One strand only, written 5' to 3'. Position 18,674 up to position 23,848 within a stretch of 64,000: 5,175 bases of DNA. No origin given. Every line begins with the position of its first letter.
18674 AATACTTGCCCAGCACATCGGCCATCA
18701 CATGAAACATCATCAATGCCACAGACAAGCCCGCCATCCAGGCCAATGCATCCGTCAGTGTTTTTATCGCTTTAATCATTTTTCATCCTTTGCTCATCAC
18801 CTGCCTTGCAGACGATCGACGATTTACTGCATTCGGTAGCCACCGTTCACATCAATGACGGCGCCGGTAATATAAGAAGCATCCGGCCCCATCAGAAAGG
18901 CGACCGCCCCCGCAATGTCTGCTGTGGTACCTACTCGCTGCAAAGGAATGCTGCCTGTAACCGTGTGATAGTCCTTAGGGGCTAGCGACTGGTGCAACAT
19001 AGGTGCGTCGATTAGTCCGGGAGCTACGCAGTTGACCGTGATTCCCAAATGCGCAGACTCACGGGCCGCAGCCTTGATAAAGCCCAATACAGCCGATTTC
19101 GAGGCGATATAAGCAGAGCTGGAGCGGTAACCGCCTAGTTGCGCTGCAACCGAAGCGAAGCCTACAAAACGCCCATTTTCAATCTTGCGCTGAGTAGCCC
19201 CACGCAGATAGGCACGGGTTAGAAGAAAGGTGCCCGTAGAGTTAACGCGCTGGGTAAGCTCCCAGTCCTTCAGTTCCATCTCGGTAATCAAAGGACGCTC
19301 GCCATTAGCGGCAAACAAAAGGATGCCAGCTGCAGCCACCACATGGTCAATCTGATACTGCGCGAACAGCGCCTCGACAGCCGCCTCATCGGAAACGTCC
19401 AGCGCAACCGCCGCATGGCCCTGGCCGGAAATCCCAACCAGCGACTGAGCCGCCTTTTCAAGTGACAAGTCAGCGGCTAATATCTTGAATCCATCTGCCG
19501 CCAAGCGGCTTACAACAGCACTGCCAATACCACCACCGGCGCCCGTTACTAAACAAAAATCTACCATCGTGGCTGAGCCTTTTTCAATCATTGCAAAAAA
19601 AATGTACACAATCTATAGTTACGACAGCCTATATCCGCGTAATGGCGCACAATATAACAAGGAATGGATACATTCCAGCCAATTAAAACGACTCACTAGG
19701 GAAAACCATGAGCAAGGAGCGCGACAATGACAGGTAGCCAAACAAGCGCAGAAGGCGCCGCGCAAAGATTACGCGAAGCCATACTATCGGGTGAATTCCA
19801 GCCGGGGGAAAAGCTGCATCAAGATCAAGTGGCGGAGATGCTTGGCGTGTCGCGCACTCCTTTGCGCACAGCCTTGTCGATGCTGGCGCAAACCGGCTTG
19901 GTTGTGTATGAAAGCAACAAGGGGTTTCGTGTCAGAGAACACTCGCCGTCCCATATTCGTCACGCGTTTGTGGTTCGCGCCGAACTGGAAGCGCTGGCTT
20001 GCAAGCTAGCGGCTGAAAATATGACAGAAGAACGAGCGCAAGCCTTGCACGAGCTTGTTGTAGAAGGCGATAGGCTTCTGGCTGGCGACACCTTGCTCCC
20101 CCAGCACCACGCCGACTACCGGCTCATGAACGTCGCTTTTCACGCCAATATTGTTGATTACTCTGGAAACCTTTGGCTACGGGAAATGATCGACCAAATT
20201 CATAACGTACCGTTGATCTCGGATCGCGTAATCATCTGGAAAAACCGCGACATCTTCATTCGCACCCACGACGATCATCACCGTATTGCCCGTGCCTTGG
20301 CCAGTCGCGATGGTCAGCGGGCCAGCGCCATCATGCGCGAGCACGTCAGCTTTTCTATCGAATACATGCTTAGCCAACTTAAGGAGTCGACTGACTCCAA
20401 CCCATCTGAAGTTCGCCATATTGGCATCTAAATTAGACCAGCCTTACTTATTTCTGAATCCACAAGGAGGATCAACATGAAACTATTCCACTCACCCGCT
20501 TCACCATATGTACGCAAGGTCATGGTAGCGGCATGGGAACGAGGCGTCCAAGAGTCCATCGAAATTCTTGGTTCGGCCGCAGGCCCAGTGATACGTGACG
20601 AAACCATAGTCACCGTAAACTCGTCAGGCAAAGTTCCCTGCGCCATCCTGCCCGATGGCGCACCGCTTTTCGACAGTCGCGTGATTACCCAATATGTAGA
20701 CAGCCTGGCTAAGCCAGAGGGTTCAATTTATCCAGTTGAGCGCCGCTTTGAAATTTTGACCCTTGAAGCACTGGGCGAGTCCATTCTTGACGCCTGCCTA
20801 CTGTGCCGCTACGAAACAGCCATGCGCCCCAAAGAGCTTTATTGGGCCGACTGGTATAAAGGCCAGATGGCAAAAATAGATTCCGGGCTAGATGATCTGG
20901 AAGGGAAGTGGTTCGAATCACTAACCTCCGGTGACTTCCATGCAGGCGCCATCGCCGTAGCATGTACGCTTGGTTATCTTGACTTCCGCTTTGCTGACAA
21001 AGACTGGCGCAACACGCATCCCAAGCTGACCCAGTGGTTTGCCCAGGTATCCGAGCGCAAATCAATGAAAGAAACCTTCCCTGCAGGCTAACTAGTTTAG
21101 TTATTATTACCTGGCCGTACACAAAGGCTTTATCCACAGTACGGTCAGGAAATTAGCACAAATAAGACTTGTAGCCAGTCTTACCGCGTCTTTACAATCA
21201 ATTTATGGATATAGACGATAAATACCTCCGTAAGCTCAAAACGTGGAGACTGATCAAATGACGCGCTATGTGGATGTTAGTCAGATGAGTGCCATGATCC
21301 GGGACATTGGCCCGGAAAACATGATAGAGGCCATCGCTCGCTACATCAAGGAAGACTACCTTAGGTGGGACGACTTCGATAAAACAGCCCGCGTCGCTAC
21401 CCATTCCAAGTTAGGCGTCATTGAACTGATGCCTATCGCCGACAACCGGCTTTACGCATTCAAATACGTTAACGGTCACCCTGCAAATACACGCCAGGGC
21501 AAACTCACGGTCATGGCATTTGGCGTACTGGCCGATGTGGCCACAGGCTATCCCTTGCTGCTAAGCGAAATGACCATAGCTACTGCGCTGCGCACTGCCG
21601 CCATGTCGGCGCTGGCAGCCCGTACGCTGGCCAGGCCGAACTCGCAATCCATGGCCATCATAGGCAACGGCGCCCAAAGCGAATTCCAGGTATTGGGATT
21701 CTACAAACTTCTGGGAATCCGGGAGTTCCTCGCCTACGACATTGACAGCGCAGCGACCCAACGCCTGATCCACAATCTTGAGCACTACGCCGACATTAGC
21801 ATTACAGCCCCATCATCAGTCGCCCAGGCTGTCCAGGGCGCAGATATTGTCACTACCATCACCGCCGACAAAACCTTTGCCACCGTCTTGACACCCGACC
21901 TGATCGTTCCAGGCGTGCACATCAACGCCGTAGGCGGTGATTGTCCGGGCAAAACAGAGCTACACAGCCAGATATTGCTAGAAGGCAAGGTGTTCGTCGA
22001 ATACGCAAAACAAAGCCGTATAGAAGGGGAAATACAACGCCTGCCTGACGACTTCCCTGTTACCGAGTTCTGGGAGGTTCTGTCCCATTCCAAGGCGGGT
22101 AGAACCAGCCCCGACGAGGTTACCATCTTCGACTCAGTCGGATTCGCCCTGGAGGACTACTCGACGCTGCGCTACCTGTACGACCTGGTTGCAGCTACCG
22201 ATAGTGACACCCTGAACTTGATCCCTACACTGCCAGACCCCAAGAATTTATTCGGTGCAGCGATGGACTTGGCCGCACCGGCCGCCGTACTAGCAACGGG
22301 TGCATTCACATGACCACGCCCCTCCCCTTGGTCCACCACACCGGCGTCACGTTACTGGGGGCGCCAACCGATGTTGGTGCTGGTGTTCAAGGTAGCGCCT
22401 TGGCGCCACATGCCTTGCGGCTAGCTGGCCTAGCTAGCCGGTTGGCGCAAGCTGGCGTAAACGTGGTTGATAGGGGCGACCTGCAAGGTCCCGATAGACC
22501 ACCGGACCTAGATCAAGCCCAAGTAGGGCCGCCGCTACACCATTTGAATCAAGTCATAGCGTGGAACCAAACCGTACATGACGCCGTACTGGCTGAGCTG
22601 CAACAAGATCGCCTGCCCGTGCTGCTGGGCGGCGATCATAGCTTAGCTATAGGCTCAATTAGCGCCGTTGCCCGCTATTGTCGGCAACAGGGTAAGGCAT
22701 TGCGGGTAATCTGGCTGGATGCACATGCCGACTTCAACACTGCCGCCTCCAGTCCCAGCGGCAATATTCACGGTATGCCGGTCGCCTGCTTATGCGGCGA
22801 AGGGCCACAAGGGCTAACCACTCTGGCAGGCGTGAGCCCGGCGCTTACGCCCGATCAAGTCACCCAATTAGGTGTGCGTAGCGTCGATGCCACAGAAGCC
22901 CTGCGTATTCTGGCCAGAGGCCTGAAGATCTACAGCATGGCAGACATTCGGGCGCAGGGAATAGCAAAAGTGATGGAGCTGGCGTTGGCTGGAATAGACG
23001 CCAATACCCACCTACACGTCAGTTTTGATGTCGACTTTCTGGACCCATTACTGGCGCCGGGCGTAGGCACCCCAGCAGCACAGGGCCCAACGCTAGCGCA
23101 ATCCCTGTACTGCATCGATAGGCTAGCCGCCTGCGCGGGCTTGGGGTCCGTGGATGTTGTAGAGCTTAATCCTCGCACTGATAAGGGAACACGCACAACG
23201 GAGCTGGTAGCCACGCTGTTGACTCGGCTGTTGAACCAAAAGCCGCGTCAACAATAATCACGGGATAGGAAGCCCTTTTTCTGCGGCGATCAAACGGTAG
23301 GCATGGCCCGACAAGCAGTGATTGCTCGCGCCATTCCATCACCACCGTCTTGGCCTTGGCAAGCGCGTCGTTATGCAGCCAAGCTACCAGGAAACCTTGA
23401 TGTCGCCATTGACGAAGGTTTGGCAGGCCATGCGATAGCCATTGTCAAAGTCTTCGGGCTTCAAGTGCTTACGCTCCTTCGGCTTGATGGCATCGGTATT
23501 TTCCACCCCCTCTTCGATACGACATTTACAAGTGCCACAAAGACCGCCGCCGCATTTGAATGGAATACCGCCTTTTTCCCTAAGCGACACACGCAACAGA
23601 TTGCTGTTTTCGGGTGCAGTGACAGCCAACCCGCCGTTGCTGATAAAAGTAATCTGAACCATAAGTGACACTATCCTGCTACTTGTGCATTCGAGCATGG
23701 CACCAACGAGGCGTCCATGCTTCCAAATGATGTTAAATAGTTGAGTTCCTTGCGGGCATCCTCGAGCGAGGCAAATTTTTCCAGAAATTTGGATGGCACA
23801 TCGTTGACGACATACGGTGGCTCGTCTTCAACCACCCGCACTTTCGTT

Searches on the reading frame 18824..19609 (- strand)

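Call 10: search_protein_families(library=pfam, proteins=[window:18824-19609:-], max_evalue=0.001)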
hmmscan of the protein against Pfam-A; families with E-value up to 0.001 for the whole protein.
window:18824-19609:- (261 aa): 9 families
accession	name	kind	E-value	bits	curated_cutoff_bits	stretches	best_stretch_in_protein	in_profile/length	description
PF13561.12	adh_short_C2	-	8.5e-44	150.3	27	1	23-258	1-235/236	Enoyl-(Acyl carrier protein) reductase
PF00106.31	adh_short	-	1.3e-35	123.1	26.6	1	19-208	3-190/195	short chain dehydrogenase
PF08659.16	KR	-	5.9e-10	39.8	22.6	1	20-184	4-166/180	KR domain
PF01370.27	Epimerase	-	1.5e-09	38.1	20.9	1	20-121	2-97/240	NAD dependent epimerase/dehydratase family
PF03435.24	Sacchrp_dh_NADP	-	2.8e-06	28.1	25.1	1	20-95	2-77/129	Saccharopine dehydrogenase NADP binding domain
PF16363.11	GDP_Man_Dehyd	-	9.7e-05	22.4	27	1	20-95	1-84/332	GDP-mannose 4,6 dehydratase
PF04321.23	RmlD_sub_bind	-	0.00032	20.3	27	1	20-94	4-59/287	RmlD substrate binding domain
PF02719.21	Polysacc_synt_2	-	0.0004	20.1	20.2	1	20-94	2-85/293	Polysaccharide biosynthesis protein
PF13460.12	NAD_binding_10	-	0.00096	19.5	27.2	1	23-96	1-70/184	NAD(P)H-binding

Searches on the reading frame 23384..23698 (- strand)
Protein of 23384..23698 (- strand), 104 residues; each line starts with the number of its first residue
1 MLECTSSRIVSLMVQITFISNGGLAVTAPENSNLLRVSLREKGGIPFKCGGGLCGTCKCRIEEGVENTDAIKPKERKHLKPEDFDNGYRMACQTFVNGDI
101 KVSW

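Call 28: search_protein_families(library=pfam, proteins=[window:23384-23698:-], max_evalue=10)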
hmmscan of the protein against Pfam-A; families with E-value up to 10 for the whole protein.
window:23384-23698:- (104 aa): 2 families
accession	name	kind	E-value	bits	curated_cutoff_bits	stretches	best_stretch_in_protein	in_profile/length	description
PF00111.32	Fer2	-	2.9e-13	50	21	1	24-96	8-76/77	2Fe-2S iron-sulfur cluster binding domain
PF10418.14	DHODB_Fe-S_bind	-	0.1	12.8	23.9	1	48-64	5-21/41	Iron-sulfur cluster binding domain of dihydroorotate dehydrogenase B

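Call 58: search_protein_families(library=ncbifam, proteins=[window:23384-23698:-], max_evalue=0.01)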
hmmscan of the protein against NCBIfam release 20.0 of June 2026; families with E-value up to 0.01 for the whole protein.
window:23384-23698:- (104 aa): 13 families
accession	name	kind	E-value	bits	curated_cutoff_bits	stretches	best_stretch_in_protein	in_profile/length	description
TIGR02160.1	PA_CoA_Oxy5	hypoth_equivalog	2.4e-11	43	420.8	1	15-99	264-345/352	1,2-phenylacetyl-CoA epoxidase subunit PaaE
NF040756.1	corr_regen_AcsV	exception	8.8e-11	40.9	800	1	16-103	2-84/632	corrinoid activation/regeneration protein AcsV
TIGR01941.1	nqrF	equivalog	2.6e-10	39.8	295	1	10-102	28-118/405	NADH:ubiquinone reductase (Na(+)-transporting) subunit F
NF040810.1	BenC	equivalog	4.7e-09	35.8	430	1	27-101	16-88/333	benzoate 1,2-dioxygenase electron transfer component BenC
NF004317.0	PRK05713.1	equivalog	5.7e-08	32.4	338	1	22-103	7-83/312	iron-sulfur-binding ferredoxin reductase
NF008822.0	PRK11872.1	equivalog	5.9e-08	32.1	402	1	15-100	6-88/341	anthranilate 1,2-dioxygenase electron transfer component AntC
NF058606.1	GlBtMonoRdsGbcB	equivalog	3.4e-07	29.5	500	1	13-103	277-361/362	glycine betaine monooxygenase reductase subunit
TIGR02008.1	fdx_plant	subfamily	9.9e-07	28.4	81.15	1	24-102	15-88/97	ferredoxin [2Fe-2S]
NF045803.1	MethMoxFADbindMmoC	equivalog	2.7e-06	26.4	500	1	16-103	4-90/343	aromatic/alkene monooxygenase hydroxylase FAD-binding subunit MmoC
NF007964.0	PRK10684.1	equivalog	8.3e-06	25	383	1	26-102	261-332/333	NADH oxidoreductase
TIGR02007.1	fdx_isc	equivalog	0.00019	21.6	132.1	1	16-100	9-95/110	ISC system 2Fe-2S type ferredoxin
NF007985.1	PRK10713.1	equivalog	0.002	17.7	75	1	28-64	13-49/81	class I ribonucleotide reductase maintenance protein YfaE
NF041393.1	Frdxn_Halo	equivalog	0.006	16.4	150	1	30-97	44-107/128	ferredoxin Fer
